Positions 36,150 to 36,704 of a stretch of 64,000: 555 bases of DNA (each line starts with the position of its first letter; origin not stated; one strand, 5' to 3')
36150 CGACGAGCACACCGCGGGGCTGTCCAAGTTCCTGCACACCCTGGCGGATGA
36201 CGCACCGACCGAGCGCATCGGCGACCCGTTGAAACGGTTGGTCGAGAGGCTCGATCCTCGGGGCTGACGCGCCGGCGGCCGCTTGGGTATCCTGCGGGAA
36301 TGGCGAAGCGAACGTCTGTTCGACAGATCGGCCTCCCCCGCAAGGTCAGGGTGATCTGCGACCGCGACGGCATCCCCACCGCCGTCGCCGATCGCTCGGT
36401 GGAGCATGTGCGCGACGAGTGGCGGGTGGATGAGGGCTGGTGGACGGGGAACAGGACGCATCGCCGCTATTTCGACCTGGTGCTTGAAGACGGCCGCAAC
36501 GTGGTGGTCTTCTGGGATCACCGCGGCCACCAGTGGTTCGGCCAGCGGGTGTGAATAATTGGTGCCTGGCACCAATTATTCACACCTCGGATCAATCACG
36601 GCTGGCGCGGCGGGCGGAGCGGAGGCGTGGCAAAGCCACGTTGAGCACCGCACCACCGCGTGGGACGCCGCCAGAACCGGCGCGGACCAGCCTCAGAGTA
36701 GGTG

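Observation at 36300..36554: Stand-alone 84-aa ORF resembling the ImuB C-terminal domain, while the local imuB is short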

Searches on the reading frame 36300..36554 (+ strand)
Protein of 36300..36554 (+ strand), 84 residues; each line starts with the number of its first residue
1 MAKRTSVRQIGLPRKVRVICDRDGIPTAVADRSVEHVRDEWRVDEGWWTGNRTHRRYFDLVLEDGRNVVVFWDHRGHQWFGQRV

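Call 3: search_protein_families(library=pfam, proteins=[window:36300-36554:+], max_evalue=1)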
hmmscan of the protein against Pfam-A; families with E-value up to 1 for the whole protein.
window:36300-36554:+ (84 aa): 0 families

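Call 4: search_protein_families(library=ncbifam, proteins=[window:36300-36554:+], max_evalue=1)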
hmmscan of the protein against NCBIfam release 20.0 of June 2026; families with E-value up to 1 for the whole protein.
window:36300-36554:+ (84 aa): 0 families

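Call 5: find_homologous_proteins(query=window:36300-36551:+, max_evalue=0.01)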
Query window:36300-36551:+ (84 aa): 19 proteins with E <= 0.01 among 19 candidates.
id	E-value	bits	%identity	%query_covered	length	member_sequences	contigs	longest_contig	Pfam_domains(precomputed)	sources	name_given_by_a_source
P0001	7.0e-49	182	95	100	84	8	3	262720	-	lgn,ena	-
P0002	1.9e-39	151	83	99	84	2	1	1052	-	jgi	jgi:hypothetical protein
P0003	2.4e-36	141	72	99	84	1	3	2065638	-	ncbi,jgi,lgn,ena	jgi:hypothetical protein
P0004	7.6e-36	140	73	99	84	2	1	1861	-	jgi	jgi:hypothetical protein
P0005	1.6e-30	123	68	98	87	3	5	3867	-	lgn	-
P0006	1.1e-28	117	69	96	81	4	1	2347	-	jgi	jgi:hypothetical protein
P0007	1.1e-27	114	69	96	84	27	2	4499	-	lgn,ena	-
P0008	2.8e-27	112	67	98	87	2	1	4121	-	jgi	jgi:hypothetical protein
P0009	6.4e-27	111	74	79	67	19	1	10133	-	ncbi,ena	-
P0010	1.8e-26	110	67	98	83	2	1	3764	-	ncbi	ncbi:MAG: hypothetical protein ACXVYV_07515 [Gaiellales bacterium]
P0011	1.0e-25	107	62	98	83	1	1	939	-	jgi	jgi:hypothetical protein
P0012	3.2e-25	106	61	100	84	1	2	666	-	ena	-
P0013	7.3e-25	105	60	98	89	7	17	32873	-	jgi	jgi:hypothetical protein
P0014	4.4e-21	93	67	79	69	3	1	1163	-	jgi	jgi:hypothetical protein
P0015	5.1e-21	92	65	77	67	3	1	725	-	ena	-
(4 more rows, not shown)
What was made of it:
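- Checked: It has 19 close stand-alone homologues (call 5).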

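Call 12: search_solved_structures(query=A1, max_evalue=10, show_alignments=3)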
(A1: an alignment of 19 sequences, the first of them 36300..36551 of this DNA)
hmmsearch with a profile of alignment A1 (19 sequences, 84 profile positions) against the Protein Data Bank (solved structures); distinct sequences matched with E-value up to 10: 8.
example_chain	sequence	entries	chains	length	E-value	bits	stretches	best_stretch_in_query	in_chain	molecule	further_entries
4mtp_A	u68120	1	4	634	0.071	16.1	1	33-73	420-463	RNA dependent RNA polymerase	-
4hdg_A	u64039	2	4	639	0.072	16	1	33-73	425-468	Polyprotein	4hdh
8tpu_AP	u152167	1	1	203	0.11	15.4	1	10-70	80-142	Ribosomal protein L15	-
4k6m_A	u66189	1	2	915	0.11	15.4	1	34-73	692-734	Polyprotein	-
3jbn_AP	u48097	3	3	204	0.17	14.8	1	11-70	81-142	60S ribosomal protein eL15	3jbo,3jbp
3j79_P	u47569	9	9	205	0.17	14.8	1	11-70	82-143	60S ribosomal protein eL15 | Ribosomal protein L15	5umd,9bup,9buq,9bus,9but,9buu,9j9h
8tl7_A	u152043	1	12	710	0.58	13.1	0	16-40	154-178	Computationally designed protein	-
7ziu_A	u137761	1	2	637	0.9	12.5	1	39-76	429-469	Genome polyprotein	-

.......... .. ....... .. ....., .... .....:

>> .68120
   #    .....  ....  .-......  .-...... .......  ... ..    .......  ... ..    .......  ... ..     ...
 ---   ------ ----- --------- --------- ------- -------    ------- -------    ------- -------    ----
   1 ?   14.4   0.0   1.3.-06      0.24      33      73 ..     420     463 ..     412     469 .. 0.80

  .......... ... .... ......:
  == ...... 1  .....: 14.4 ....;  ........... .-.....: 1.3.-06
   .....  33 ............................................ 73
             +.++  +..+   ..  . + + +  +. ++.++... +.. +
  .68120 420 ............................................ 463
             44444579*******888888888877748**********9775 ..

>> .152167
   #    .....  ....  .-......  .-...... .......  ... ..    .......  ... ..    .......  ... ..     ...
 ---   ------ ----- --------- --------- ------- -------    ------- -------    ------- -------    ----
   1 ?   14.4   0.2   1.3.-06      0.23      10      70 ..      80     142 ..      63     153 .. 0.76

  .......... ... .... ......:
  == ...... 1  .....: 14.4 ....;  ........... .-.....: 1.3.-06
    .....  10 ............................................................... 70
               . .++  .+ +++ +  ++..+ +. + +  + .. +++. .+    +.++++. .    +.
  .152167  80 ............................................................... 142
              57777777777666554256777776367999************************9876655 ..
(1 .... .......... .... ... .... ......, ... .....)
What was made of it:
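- Tried and rejected: A PDB sequence profile search gave only chance hits with E>0.07 (call 12).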

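Call 15: search_protein_representatives(alignment_id=A1)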
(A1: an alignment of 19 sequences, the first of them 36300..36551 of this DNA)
Query: 19 sequences, 84 profile positions. Proteins with E-value up to 0.001 (for the whole library): 1191; up to 1e-10: 338; up to 1e-30: 3. The best 150 are listed.
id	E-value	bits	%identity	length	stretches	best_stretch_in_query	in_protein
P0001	6.3e-41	154.1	-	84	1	1-84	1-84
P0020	2.4e-36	139.4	-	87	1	2-84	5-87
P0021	5.9e-34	131.7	-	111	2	34-84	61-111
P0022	1.5e-26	108.0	-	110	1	5-84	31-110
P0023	1.8e-26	107.7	-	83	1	5-84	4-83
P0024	2.4e-25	104.1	-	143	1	6-84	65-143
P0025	7.8e-25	102.5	-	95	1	7-84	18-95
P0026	1.1e-24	102.0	-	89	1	4-84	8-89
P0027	1.3e-24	101.8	-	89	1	7-84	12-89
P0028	3.6e-24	100.4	-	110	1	7-84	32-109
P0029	3.7e-24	100.3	-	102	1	3-84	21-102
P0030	4.2e-24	100.2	-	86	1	7-84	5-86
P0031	1.2e-23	98.7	-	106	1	6-84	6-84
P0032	3.6e-23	97.2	-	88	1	6-82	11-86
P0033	3.7e-23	97.1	-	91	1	4-84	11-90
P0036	2.3e-22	94.6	-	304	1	6-83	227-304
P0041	9.3e-22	92.6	-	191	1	7-84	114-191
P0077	3.8e-18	81.1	-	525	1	7-83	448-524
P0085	3.6e-17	77.9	-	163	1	21-84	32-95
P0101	1.8e-16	75.7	-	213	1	7-83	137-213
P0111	4.7e-16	74.4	-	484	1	22-84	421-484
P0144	8.3e-15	70.4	-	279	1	5-65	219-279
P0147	1.0e-14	70.1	-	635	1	25-76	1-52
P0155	1.7e-14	69.4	-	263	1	32-84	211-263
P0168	4.5e-14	68.0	-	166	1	12-82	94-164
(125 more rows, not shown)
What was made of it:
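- Checked: A profile search finds 1,191 cluster representatives at E<=1e-3, mostly 80-110 aa (call 15).
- There are about 1,200 family representatives (call 15).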

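Call 16: search_protein_families(library=pfam, proteins=[P0077, P0111, P0036, P0041, P0101, P0144, P0155, P0147, P0168, P0085], max_evalue=0.01)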
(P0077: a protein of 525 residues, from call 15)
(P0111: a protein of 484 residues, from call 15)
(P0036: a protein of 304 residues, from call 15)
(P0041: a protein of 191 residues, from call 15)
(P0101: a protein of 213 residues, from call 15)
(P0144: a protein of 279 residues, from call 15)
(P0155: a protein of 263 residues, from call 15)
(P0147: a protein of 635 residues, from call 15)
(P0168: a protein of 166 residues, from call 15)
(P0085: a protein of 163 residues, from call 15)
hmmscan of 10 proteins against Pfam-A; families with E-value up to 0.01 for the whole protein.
P0077 (525 aa): 2 families
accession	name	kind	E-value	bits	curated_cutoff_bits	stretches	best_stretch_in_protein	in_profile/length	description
PF00817.25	IMS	-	1.3e-08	35.4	23.2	1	55-183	17-147/148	impB/mucB/samB family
PF11799.13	IMS_C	-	0.00015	22.6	20.7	1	297-383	18-105/109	impB/mucB/samB family C-terminal domain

P0111 (484 aa): 1 family
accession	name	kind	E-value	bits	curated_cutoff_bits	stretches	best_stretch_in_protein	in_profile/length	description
PF00817.25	IMS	-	8.4e-10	39.2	23.2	1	4-125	21-147/148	impB/mucB/samB family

P0036 (304 aa): 0 families

P0041 (191 aa): 0 families

P0101 (213 aa): 0 families

P0144 (279 aa): 0 families

P0155 (263 aa): 0 families

P0147 (635 aa): 1 family
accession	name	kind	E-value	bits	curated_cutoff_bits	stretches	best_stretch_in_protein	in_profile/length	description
PF02811.25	PHP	-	3.4e-05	24.7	26.4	1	111-140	1-30/164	PHP domain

P0168 (166 aa): 0 families

P0085 (163 aa): 0 families

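Call 20: find_encoding_contigs(protein=P0003, flank=10000, max_places=3)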
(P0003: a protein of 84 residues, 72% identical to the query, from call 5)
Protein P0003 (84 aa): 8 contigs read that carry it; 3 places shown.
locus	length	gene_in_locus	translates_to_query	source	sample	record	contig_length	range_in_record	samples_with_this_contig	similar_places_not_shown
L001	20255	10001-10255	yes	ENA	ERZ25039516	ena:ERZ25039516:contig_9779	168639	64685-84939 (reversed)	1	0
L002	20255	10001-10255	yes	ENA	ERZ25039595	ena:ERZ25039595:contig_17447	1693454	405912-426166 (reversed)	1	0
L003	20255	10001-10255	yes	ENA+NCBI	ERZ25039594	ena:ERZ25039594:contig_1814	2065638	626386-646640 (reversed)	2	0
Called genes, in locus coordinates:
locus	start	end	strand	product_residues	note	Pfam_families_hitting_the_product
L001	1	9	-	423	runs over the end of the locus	PF00815:Histidinol_dh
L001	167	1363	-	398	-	PF00275:EPSP_synthase (weak)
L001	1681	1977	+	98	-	-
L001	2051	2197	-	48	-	-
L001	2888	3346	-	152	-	PF01566:Nramp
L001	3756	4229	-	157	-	PF03448:MgtE_N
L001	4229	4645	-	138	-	-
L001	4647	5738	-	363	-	PF00266:Aminotran_5, PF01041:DegT_DnrJ_EryC1 (faint), PF01053:Cys_Met_Meta_PP (weak)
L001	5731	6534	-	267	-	PF03372:Exo_endo_phos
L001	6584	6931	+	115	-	-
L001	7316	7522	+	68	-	-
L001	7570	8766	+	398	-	PF00817:IMS, PF11799:IMS_C (weak)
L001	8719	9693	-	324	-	PF02628:COX15-CtaA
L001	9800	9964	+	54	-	-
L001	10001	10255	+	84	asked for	-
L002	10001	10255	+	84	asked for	-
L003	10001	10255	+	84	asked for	-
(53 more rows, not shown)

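Call 21: find_encoding_contigs(protein=P0013, flank=10000, max_places=4)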
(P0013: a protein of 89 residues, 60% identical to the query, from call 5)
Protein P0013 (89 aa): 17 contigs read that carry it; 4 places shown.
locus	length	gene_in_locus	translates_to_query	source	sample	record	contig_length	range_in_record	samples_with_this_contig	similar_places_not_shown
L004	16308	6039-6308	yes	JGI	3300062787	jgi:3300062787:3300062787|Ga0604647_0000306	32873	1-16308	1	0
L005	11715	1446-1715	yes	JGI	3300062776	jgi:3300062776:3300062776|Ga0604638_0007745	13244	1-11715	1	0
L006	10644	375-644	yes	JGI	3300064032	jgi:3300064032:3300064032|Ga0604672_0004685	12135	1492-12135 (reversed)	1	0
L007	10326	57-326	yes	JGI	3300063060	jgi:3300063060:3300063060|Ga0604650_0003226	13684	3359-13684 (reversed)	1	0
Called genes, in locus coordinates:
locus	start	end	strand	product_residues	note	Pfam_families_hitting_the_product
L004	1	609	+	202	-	?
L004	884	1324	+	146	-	PF12850:Metallophos_2 (weak)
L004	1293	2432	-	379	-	PF00266:Aminotran_5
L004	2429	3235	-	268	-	PF03372:Exo_endo_phos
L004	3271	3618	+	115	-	-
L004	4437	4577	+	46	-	-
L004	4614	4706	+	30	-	-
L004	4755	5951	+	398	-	PF00817:IMS, PF11799:IMS_C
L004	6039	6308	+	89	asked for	-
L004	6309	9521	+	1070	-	PF02811:PHP, PF07733:DNA_pol3_alpha, PF17657:DNA_pol3_finger, PF14579:HHH_6, PF01336:tRNA_anti-codon (weak)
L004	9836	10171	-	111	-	-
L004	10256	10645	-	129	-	PF07238:PilZ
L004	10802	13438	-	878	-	PF01326:PPDK_N, PF00391:PEP-utilizers, PF02896:PEP-utilizers_C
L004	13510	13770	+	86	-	-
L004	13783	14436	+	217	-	PF01135:PCMT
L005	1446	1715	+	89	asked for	-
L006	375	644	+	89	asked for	-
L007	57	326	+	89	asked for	-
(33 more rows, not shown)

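Call 27: predict_structure(alignment_id=A1)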
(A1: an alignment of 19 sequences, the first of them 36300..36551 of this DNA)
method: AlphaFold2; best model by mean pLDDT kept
length: 84 residues; sequences in the alignment: 19
mean_pLDDT: 85.7   pTM: 0.73
mean pLDDT of the five models: 85.7, 84.7, 84.5, 83.3, 83.3
residues with pLDDT >= 90: 49; 70-90: 22; 50-70: 12; < 50: 1
segments of 3 or more residues with pLDDT < 50: none
pLDDT, mean of each block of 10 residues (from residue 1): 55 90 96 97 78 86 95 88 83
secondary structure, 60 per line:
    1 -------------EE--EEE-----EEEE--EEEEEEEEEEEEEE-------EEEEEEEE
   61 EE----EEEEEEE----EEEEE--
elements in order: E18-20 E26-29 E32-45 E53-62 E67-73 E78-82
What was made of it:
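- The AF2 model has pLDDT 85.7 and six strands (call 27). The fold prediction is confident (call 27).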

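Call 32: fold_search(model_id=the predicted structure, library=pdb)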
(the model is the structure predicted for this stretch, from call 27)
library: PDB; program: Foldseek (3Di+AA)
matches with E <= 10: 164; with E <= 0.001: 0
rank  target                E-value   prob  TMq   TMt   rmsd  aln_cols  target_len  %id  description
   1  8se8_F                1.2e+00  0.07  0.19  0.10  11.7        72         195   10  HTRA-1 PD/SA bound to CKP 1G10 (released 2024-07-03)
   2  8sdp_B                1.6e+00  0.06  0.20  0.10  11.6        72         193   10  HTRA-1 PDSA bound to CKP 3A7 (released 2024-07-03)
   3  3jd5_E                1.8e+00  0.18  0.31  0.10   9.7        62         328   13  Cryo-EM structure of the small subunit of the mammalian mitochondrial ribosome (released 2016-07-13)
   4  2gu3                  2.6e+00  0.15  0.38  0.26  16.1       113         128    8  YpmB protein from Bacillus subtilis (released 2006-05-30)
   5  4jif_A                2.6e+00  0.13  0.34  0.24  11.3        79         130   10  Co-crystal structure of ICAP1 PTB domain in complex with a KRIT1 peptide (released 2013-05-01)
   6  3hpz_A                2.7e+00  0.47  0.33  0.06   3.1        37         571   11  Crystal structure of Mycobacterium tuberculosis LeuA complexed with bromopyruvate (released 2010-05-19)
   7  5c7q_B                2.9e+00  0.41  0.35  0.18   2.3        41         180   12  Crystal Structure of the Bdellovibrio bacteriovorus Nucleoside Diphosphate Sugar Hydrolase (released 2016-01-20)
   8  5w5e_A                2.9e+00  0.03  0.21  0.12  17.0        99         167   11  Re-refinement of the pyocin tube structure (released 2017-08-16)
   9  8hpy_D                3.2e+00  0.16  0.38  0.08   5.8        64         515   12  Crystal structure of human LGI1-ADAM22 complex (released 2023-12-13)
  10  8se8_M                3.2e+00  0.04  0.19  0.10  11.6        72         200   10  HTRA-1 PD/SA bound to CKP 1G10 (released 2024-07-03)
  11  8y6b_D                3.4e+00  0.08  0.32  0.08  12.6       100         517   10  Structure of human LGI1-ADAM22 complex in space group P212121 (released 2024-02-14)
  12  2l8o_MODEL_1_A        3.4e+00  0.04  0.20  0.13  15.0        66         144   11  Solution structure of Chr148 from Cytophaga hutchinsonii, Northeast Structural Genomics Consortium Target Chr1 (released 2011-03-02)
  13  6q0r_C                3.6e+00  0.06  0.26  0.15  14.7       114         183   12  Structure of DDB1-DDA1-DCAF15 complex bound to E7820 and RBM39 (released 2019-11-13)
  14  8se8_L                3.6e+00  0.04  0.19  0.10  11.9        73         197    8  HTRA-1 PD/SA bound to CKP 1G10 (released 2024-07-03)
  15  6e7o_C                3.6e+00  0.03  0.21  0.14  14.0        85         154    6  Crystal structure of deglycosylated human EPDR1 (released 2019-01-23)
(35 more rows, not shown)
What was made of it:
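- Tried and rejected: Foldseek against the PDB gave nothing below E 1 (call 32).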

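Call 37: find_related_loci(query=A1, collection=genome_contigs, flank=8000)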
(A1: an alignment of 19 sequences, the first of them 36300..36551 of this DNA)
Query A1 (84 aa) in genome_contigs; peptide patterns used: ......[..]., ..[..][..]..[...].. (x = any residue, [..] = any of these).
361 stretches matched a pattern; 274 encode a relative of the query (tblastn E <= 1e-3); the best 80 are kept; 80 distinct loci.
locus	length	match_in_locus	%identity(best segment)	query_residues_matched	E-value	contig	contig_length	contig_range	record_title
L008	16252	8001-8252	96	1-84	3e-50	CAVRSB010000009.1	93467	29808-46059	MAG: uncultured Actinomycetes bacterium isolate MFD08988.bin.2.30 genome assembly, contig: contig_39959, whole genome sh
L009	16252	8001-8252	93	1-84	5e-48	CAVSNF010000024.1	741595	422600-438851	MAG: uncultured Actinomycetes bacterium isolate MFD03975.bin.2.246 genome assembly, contig: contig_3777, whole genome sh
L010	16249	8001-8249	81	1-83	3e-40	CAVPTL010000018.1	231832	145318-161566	MAG: uncultured Actinomycetes bacterium isolate MFD09368.bin.1.228 genome assembly, contig: contig_87585, whole genome s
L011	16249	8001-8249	72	1-83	1e-38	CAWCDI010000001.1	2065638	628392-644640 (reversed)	MAG: uncultured Actinomycetes bacterium isolate MFD09368.bin.2.2 genome assembly, contig: contig_1814, whole genome shot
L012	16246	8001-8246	68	3-84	5e-33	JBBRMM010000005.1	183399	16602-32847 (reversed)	MAG: Gaiellales bacterium isolate La1_metabat2.045 LA1C_B2.045_k141_794708L_183399_cov_129.8618, whole genome shotgun se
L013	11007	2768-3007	69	4-84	3e-31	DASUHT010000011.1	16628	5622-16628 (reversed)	MAG TPA_asm: Gaiellales bacterium isolate SMAG_U1441 k141_1853716, whole genome shotgun sequence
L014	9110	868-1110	63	3-83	6e-30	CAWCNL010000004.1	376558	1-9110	MAG: uncultured Actinomycetes bacterium isolate MFD05502.bin.3.96 genome assembly, contig: contig_43209, whole genome sh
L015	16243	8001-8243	62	4-84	2e-28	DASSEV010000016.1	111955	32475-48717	MAG TPA_asm: Gaiellales bacterium isolate SMAG_U987 k141_1157208, whole genome shotgun sequence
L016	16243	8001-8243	60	3-83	3e-28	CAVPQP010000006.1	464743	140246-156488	MAG: uncultured Actinomycetes bacterium isolate MFD10113.bin.2.86 genome assembly, contig: contig_25264, whole genome sh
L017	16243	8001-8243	59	3-83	3e-28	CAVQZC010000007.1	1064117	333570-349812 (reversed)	MAG: uncultured Actinomycetes bacterium isolate MFD06714.bin.2.153 genome assembly, contig: contig_23529, whole genome s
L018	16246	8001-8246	59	3-84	1e-27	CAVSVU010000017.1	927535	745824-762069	MAG: uncultured Actinomycetes bacterium isolate MFD05841.bin.1.21 genome assembly, contig: contig_5396, whole genome sho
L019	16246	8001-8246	60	3-84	1e-27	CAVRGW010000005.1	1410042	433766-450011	MAG: uncultured Actinomycetes bacterium isolate MFD05442.bin.2.232 genome assembly, contig: contig_4769, whole genome sh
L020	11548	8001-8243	60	4-84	4e-28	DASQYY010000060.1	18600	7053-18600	MAG TPA_asm: Gaiellales bacterium isolate SMAG_U11077 k141_1394071, whole genome shotgun sequence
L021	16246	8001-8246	60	3-84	5e-28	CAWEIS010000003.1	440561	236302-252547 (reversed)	MAG: uncultured Actinomycetes bacterium isolate MFD07639.bin.1.71 genome assembly, contig: contig_15911, whole genome sh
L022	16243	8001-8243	59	4-84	1e-27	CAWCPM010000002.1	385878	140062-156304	MAG: uncultured Actinomycetes bacterium isolate MFD04967.bin.2.87 genome assembly, contig: contig_16871, whole genome sh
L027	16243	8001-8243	59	4-84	4e-27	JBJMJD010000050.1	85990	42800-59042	MAG: Gaiellales bacterium isolate H1_16_all_fractions_metab_conc_37_70_13 k255_2677546, whole genome shotgun sequence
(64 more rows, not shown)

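Call 44: search_dna_similar(query=window:36300-36551:+, collection=plasmids, mode=protein, max_evalue=1, max_rows=30)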
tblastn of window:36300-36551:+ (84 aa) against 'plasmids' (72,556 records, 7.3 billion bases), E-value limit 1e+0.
Records with a match: 35; places in all: 35; records where one place covers at least 80% of the query: 3.
Best place of each record, by identity: <60% 35.
By first word of the organism name: Rhizobium 32; Candidatus 3.
By predicted mobility (MOB-suite, as given by PLSDB): conjugative 23; mobilizable 9; non-mobilizable 3.
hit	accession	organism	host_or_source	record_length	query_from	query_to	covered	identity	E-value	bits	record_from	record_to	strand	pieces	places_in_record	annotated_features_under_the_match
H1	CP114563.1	Candidatus Manganitrophus sp.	activated carbon metagenome,metagenomic ...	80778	11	81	85%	35.6%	1e-3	42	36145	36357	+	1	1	hypothetical protein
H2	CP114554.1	Candidatus Manganitrophus sp.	activated carbon metagenome,metagenomic ...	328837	11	80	83%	36.1%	1e-3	42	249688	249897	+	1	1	hypothetical protein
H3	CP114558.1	Candidatus Manganitrophus sp.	activated carbon metagenome,metagenomic ...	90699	11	81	85%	34.2%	7e-4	43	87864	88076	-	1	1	DNA polymerase Y family protein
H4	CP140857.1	Rhizobium ruizarguesonis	Trifolium pratense,whole organism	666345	30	81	62%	38.5%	9e-2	37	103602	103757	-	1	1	traA: Ti-type conjugative transfer relaxase TraA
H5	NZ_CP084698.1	Rhizobium ruizarguesonis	Pisum sativum L.,Cell culture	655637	30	81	62%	38.5%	1e-1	37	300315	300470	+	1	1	traA: Ti-type conjugative transfer relaxase TraA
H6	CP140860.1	Rhizobium ruizarguesonis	Trifolium pratense,whole organism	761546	30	81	62%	38.5%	1e-1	37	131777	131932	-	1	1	traA: Ti-type conjugative transfer relaxase TraA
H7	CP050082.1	Rhizobium leguminosarum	Trifolium pratense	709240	30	81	62%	38.5%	1e-1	37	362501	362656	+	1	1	traA: Ti-type conjugative transfer relaxase TraA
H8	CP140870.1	Rhizobium ruizarguesonis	Trifolium pratense,whole organism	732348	30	81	62%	38.5%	1e-1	37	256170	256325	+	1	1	traA: Ti-type conjugative transfer relaxase TraA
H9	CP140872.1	Rhizobium ruizarguesonis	Trifolium pratense,whole organism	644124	30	81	62%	38.5%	1e-1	37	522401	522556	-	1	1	traA: Ti-type conjugative transfer relaxase TraA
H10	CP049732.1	Rhizobium leguminosarum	Pisum sativum,Pisum sativum nodules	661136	30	81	62%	38.5%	1e-1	37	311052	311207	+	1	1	traA: Ti-type conjugative transfer relaxase TraA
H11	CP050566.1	Rhizobium leguminosarum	Lathyrus sativus,cell culture,root ...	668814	30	81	62%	38.5%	1e-1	37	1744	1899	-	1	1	none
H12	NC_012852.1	Rhizobium leguminosarum bv. trifolii WSM1325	-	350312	30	81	62%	38.5%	2e-1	36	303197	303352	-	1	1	traA: Ti-type conjugative transfer relaxase TraA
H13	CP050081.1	Rhizobium leguminosarum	Trifolium pratense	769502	30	81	62%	38.5%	8e-1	34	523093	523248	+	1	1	traA: Ti-type conjugative transfer relaxase TraA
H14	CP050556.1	Rhizobium leguminosarum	Vicia sativa,cell culture,root nodule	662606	30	81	62%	36.5%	3e-1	36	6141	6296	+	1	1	none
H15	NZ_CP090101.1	Rhizobium leguminosarum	Trifolium pratense,Cell culture,Plant ...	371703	30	81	62%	36.5%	3e-1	35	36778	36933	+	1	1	traA: Ti-type conjugative transfer relaxase TraA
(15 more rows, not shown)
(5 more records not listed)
